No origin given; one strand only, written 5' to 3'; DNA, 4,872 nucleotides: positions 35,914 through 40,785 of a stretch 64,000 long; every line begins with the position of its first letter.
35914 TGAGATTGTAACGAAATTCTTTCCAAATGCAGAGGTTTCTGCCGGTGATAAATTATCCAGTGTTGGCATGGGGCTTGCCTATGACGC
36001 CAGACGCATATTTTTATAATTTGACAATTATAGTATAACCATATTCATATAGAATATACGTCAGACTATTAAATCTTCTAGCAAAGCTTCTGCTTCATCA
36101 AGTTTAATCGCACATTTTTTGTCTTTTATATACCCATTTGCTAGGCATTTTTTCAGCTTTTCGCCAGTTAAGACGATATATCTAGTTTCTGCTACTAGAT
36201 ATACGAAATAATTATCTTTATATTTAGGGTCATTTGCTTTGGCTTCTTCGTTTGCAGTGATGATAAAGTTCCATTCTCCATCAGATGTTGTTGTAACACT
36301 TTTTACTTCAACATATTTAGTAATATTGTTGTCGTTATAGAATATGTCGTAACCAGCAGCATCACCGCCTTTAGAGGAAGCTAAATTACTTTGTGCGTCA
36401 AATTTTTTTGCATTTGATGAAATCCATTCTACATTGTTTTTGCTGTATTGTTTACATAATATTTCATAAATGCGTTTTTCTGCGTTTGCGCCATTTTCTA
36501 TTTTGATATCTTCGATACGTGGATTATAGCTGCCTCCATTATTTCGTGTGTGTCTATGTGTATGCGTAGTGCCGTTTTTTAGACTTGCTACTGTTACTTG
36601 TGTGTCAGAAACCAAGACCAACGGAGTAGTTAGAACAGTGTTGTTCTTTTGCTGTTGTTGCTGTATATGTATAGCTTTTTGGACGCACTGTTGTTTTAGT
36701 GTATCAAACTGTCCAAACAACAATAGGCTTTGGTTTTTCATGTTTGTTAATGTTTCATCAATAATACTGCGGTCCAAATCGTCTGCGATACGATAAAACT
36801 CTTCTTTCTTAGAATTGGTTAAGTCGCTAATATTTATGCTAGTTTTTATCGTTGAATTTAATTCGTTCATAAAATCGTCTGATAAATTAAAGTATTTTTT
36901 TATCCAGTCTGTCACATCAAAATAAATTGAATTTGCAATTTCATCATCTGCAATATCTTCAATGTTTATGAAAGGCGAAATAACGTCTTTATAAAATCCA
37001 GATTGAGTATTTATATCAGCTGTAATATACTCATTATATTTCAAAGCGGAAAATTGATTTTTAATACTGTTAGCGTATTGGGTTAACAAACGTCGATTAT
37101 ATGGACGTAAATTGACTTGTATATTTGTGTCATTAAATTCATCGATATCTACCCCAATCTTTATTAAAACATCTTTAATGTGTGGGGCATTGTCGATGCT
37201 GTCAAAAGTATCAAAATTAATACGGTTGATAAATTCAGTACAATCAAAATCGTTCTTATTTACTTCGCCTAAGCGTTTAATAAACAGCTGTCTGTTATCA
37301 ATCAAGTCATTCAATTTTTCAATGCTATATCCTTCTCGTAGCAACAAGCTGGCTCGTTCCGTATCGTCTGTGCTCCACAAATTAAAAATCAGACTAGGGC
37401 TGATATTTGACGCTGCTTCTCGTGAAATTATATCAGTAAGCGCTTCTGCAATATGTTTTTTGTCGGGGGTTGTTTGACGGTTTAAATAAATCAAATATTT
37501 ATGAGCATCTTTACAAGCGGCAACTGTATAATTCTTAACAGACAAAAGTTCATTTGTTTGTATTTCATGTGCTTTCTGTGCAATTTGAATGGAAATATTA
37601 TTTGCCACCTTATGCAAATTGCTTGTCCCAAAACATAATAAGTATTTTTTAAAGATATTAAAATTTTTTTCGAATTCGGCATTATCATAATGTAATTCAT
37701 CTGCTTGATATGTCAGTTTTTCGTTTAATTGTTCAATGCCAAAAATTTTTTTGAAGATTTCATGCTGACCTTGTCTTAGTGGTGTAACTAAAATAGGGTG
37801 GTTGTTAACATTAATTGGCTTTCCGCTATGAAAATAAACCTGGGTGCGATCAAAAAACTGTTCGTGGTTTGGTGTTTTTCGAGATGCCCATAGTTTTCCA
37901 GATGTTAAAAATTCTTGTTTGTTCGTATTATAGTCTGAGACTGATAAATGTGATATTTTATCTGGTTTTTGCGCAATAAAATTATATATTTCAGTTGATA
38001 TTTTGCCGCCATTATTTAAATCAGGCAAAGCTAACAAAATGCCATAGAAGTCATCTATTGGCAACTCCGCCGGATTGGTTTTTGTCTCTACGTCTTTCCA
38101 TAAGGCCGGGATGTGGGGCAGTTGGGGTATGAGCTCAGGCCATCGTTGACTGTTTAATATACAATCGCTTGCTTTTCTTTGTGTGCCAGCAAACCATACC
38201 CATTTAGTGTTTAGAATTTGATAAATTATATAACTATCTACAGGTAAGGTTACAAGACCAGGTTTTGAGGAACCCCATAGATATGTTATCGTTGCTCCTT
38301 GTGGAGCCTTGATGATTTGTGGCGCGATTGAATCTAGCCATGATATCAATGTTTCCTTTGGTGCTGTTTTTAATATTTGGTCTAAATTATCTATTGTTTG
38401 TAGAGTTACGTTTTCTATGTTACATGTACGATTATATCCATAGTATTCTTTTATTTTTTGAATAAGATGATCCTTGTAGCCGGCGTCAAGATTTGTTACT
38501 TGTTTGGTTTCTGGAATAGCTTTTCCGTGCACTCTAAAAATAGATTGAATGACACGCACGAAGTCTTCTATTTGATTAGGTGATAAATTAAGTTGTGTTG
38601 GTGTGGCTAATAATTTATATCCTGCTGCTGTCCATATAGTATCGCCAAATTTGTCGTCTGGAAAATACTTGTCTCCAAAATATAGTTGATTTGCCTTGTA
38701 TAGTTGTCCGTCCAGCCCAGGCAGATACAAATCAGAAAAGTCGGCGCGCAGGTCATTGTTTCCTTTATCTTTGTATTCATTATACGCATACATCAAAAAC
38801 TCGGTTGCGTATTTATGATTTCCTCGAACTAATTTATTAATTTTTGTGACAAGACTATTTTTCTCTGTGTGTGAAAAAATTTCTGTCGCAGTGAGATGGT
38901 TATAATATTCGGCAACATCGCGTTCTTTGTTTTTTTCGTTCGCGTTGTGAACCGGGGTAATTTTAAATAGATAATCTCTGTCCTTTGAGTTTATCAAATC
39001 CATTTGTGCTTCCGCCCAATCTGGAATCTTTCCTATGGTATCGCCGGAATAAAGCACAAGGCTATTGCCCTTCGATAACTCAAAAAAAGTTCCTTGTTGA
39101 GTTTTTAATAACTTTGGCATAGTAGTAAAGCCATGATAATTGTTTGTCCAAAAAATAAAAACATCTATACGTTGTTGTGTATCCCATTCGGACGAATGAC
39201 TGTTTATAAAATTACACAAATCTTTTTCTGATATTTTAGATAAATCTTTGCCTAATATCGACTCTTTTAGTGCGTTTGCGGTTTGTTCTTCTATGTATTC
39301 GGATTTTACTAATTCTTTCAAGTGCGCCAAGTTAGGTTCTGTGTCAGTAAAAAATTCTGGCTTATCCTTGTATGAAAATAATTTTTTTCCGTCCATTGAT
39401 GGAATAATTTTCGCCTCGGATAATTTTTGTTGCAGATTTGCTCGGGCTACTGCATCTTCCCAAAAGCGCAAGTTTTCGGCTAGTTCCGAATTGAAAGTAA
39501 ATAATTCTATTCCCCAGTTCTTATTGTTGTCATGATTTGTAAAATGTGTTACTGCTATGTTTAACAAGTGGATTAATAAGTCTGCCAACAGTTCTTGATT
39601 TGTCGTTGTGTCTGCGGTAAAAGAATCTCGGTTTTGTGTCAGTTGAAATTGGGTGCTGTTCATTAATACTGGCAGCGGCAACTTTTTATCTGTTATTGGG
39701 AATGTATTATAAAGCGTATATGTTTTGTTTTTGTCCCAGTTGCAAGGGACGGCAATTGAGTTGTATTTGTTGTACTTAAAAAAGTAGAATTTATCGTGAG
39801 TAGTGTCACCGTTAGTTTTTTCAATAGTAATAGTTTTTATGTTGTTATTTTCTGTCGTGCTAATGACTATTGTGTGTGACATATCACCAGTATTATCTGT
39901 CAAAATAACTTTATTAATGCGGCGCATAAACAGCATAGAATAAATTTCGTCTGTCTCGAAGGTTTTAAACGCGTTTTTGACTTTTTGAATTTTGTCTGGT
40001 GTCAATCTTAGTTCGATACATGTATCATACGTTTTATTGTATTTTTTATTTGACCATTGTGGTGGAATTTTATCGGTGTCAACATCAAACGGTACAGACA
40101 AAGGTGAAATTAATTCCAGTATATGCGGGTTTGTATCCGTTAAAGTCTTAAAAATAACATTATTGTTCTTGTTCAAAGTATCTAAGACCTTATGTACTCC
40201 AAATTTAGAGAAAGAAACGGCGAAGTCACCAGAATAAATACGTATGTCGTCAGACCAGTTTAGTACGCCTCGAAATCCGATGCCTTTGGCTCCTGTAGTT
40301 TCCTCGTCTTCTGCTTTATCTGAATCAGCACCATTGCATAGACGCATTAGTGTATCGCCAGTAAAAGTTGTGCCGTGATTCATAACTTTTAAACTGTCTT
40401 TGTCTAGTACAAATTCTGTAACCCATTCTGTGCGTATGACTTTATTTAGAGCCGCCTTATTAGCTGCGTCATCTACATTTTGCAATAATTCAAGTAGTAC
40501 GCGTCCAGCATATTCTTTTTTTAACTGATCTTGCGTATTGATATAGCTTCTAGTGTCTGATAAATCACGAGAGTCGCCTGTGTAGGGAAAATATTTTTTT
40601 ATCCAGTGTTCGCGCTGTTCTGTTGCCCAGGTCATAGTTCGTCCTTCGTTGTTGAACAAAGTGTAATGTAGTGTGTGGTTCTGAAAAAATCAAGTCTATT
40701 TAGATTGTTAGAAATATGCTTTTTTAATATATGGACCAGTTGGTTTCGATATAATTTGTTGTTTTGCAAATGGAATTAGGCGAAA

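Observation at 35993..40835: Giant GHKL...DUF3883 gene is a single-gene cassette bracketed by a perfect 34-bp direct repeat duplicating the 3' end of the Hsp70-like gene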

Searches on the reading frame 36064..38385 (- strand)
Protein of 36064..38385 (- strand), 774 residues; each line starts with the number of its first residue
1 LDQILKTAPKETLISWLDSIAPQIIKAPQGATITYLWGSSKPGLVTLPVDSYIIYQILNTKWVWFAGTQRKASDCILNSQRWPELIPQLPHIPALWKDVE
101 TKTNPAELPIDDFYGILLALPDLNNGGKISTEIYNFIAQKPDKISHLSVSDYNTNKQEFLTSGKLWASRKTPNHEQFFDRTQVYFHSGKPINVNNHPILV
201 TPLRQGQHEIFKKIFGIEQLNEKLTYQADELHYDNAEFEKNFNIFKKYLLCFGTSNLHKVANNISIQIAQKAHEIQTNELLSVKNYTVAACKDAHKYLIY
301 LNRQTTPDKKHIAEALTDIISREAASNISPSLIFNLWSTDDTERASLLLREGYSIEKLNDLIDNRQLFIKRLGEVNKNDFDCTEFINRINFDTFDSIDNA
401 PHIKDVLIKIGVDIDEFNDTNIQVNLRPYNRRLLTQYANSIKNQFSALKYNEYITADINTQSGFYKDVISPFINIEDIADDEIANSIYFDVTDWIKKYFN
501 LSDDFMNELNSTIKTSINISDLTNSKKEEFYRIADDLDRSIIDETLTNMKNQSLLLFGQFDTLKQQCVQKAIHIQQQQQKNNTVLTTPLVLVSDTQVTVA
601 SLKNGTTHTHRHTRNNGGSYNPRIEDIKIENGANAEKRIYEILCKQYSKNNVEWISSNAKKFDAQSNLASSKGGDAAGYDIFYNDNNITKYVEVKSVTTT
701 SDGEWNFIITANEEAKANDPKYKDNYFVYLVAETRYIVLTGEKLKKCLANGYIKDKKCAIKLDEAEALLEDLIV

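Call 86: predict_structure(alignment_id=A3)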
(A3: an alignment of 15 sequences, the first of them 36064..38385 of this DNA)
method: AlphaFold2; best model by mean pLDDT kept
length: 774 residues; sequences in the alignment: 15
mean_pLDDT: 77.7   pTM: 0.41
mean pLDDT of the five models: 77.7, 75.9, 75.2, 71.9, 70.7
residues with pLDDT >= 90: 171; 70-90: 430; 50-70: 111; < 50: 62
segments of 3 or more residues with pLDDT < 50: 581-622, 666-673, 767-774
pLDDT, mean of each block of 10 residues (from residue 1): 79 74 61 64 65 76 71 67 55 55 81 86 80 85 78 86 91 86 82 86 67 88 84 90 85 69 88 87 86 88 88 87 71 87 84 72 72 82 81 81 90 87 87 92 90 91 91 86 91 92 88 72 93 89 90 94 91 78 35 25 28 30 62 89 87 85 56 65 89 88 80 83 87 81 78 59 53 35
secondary structure, 60 per line:
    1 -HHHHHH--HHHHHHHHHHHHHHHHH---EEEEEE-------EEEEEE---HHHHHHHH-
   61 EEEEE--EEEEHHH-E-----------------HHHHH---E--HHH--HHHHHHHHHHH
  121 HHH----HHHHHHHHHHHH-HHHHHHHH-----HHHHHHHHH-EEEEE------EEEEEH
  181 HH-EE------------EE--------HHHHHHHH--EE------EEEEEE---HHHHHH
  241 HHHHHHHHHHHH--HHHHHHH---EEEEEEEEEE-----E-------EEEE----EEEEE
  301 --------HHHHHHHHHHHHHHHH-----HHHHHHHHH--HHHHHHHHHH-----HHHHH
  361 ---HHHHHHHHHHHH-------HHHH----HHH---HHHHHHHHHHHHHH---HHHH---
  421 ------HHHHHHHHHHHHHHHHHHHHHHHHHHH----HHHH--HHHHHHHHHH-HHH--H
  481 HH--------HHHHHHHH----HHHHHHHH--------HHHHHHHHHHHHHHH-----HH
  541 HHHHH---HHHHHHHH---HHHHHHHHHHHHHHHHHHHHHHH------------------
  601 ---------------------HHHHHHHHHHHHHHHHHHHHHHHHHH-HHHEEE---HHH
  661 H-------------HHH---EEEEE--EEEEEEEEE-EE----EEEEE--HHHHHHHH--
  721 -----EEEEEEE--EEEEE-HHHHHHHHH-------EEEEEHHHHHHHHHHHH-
elements in order (helices of 4 or more, strands of 3 or more residues): H2-7 H10-26 E30-35 E43-48 H52-59 E61-65 E68-71 H94-98 H110-123 H128-139 H141-148 H154-162 E164-168 E175-179 H208-215 E226-231 H235-252 H255-261 E265-274 E288-291 E296-300 H309-324 H330-338 H341-350 H356-360 H364-375 H383-386 H397-410 H414-417 H427-453 H458-461 H464-473 H491-498 H503-510 H519-533 H539-545 H549-556 H560-582 H622-647 E652-654 H658-661 E681-685 E688-696 E704-708 H711-718 E726-732 E735-739 H741-749 E757-761 H762-773

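Call 97: fold_search(model_id=the predicted structure, library=pdb)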
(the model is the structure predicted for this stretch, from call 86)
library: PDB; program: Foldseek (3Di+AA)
matches with E <= 10: 118; with E <= 0.001: 0
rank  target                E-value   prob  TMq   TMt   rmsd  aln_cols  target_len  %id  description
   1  2ost_C                2.2e-02  1.00  0.08  0.37   4.2        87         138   15  The structure of a bacterial homing endonuclease : I-Ssp6803I (released 2007-03-20)
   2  2wj0_A                7.2e-02  0.98  0.11  0.51   4.7       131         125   14  Crystal structures of Holliday junction resolvases from Archaeoglobus fulgidus bound to DNA substrate (released 2009-05-26)
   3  2ost_A                1.2e-01  0.93  0.09  0.41   5.0       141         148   16  The structure of a bacterial homing endonuclease : I-Ssp6803I (released 2007-03-20)
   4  2ost_D                1.3e-01  0.99  0.08  0.40   2.9        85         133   18  The structure of a bacterial homing endonuclease : I-Ssp6803I (released 2007-03-20)
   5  4tkd_C                1.4e-01  0.85  0.11  0.47   6.2       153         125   12  Sulfolobus solfataricus HJC mutants (released 2015-08-12)
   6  4tkd_D                2.1e-01  0.85  0.09  0.44   5.6       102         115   17  Sulfolobus solfataricus HJC mutants (released 2015-08-12)
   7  4tkd_A                2.6e-01  0.66  0.08  0.37   6.4       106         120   14  Sulfolobus solfataricus HJC mutants (released 2015-08-12)
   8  1rzn_B                2.8e-01  0.94  0.13  0.52   6.1       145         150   15  Crystal Structure of Penicillin-binding protein-related factor A from Bacillus Subtilis. (released 2004-11-30)
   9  3e3y_A                3.2e-01  0.47  0.10  0.27  12.5       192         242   14  Q138F HincII bound to GTTAAC and cocrystallized with 5 mM Ca2+ (released 2008-08-26)
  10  2eo0_B                3.4e-01  0.84  0.09  0.43   6.4       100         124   17  Crystal Structure of Holliday Junction Resolvase ST1444 (released 2007-10-02)
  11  3e41_B                3.4e-01  0.54  0.11  0.29  11.8       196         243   14  Q138F HincII bound to GTCGAC and 5 mM Ca2+ (released 2008-08-26)
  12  1xhu_C                3.6e-01  0.60  0.12  0.30   8.6       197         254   12  HincII bound to cleaved, cognate DNA containing GTCGAC (released 2004-09-28)
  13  3e40_A                3.6e-01  0.54  0.11  0.28  11.4       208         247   14  Q138F HincII bound to GTTAAC and cocrystallized with 5 mM Ca2+ (released 2008-08-26)
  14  4tkd_B                3.8e-01  0.66  0.08  0.40   6.5       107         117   14  Sulfolobus solfataricus HJC mutants (released 2015-08-12)
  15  2gij_A                3.8e-01  0.38  0.08  0.21  12.3       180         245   12  Q138F HincII bound to cognate DNA GTTAAC and Ca2+ (released 2006-07-18)
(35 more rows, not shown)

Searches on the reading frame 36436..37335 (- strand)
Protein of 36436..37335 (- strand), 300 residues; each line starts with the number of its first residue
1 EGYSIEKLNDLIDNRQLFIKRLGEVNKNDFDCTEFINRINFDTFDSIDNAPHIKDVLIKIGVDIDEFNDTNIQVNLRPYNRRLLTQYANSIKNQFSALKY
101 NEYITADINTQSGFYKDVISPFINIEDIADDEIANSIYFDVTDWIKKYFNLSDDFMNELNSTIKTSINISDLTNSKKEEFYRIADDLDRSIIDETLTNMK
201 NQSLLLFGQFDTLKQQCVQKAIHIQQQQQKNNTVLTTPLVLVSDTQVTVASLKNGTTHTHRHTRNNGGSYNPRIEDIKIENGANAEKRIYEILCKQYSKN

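Call 102: search_protein_families(library=pfam, proteins=[window:36436-37335:-], max_evalue=1)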
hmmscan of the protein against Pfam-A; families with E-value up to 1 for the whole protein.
window:36436-37335:- (300 aa): 2 families
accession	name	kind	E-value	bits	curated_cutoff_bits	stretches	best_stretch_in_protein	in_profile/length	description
PF23702.2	ARM_ECM29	-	0.062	13.3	27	1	118-231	64-170/212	ECM29, ARM-like repeats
PF11488.14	Lge1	-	0.32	11.6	25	0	167-230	4-66/71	Transcriptional regulatory protein LGE1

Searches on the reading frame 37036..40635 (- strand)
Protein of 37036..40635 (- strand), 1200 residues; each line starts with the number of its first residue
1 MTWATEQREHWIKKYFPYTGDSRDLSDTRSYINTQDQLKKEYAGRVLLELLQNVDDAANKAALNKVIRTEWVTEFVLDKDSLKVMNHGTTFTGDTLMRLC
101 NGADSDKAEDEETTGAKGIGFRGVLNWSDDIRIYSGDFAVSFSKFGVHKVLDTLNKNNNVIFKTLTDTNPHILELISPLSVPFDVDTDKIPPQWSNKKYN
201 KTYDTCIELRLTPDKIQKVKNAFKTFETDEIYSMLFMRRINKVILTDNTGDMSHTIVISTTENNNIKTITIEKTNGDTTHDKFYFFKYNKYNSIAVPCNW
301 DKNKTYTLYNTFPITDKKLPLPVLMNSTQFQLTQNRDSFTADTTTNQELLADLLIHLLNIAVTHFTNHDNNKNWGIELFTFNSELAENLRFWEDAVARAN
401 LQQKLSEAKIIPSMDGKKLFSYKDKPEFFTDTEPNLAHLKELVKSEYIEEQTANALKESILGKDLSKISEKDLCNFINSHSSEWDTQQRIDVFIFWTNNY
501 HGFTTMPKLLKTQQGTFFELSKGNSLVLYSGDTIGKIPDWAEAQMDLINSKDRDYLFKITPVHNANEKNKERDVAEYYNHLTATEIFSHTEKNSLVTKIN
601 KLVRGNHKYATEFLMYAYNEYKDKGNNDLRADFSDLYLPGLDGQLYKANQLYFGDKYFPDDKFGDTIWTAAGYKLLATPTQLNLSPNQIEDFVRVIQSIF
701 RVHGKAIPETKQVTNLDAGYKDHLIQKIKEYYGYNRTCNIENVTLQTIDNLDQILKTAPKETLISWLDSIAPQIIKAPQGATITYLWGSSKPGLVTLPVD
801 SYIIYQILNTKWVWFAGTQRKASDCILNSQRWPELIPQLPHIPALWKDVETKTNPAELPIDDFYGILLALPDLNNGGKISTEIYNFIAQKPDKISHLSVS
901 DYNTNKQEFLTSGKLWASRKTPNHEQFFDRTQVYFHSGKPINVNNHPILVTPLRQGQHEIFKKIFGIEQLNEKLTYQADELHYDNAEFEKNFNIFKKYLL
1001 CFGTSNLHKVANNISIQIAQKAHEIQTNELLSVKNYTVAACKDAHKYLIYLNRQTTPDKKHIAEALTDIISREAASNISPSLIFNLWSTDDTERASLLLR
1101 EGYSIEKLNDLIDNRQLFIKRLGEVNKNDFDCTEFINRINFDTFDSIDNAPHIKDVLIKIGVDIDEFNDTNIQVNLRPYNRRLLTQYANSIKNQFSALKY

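Call 77: search_protein_representatives(protein=window:37036-40635:-)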
Query: 1200 residues. Proteins with E-value up to 0.001 (for the whole library): 911; up to 1e-10: 362; up to 1e-30: 95. The best 150 are listed.
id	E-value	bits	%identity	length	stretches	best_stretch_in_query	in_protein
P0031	0.0e+00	1062.6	45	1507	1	1-1200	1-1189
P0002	1.2e-250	851.4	40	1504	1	1-1199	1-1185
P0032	3.5e-201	687.5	99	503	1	1-309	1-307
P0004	2.5e-147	509.2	33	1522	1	1-1190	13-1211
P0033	2.7e-138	479.3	32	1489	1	3-1196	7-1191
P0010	7.8e-135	467.8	32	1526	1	2-1188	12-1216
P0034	8.1e-120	418.1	31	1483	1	21-1197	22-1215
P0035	2.2e-106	373.6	38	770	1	2-762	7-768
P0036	3.4e-93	329.9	29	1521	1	13-1191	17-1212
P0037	4.0e-74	266.8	27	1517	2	287-1181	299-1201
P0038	4.8e-73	263.2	27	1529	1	32-1187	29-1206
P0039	1.4e-69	251.7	28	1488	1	7-1188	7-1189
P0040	3.0e-64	234.0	26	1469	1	3-1082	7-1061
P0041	8.7e-64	232.5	43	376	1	2-355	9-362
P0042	1.4e-62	228.5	28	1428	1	29-1069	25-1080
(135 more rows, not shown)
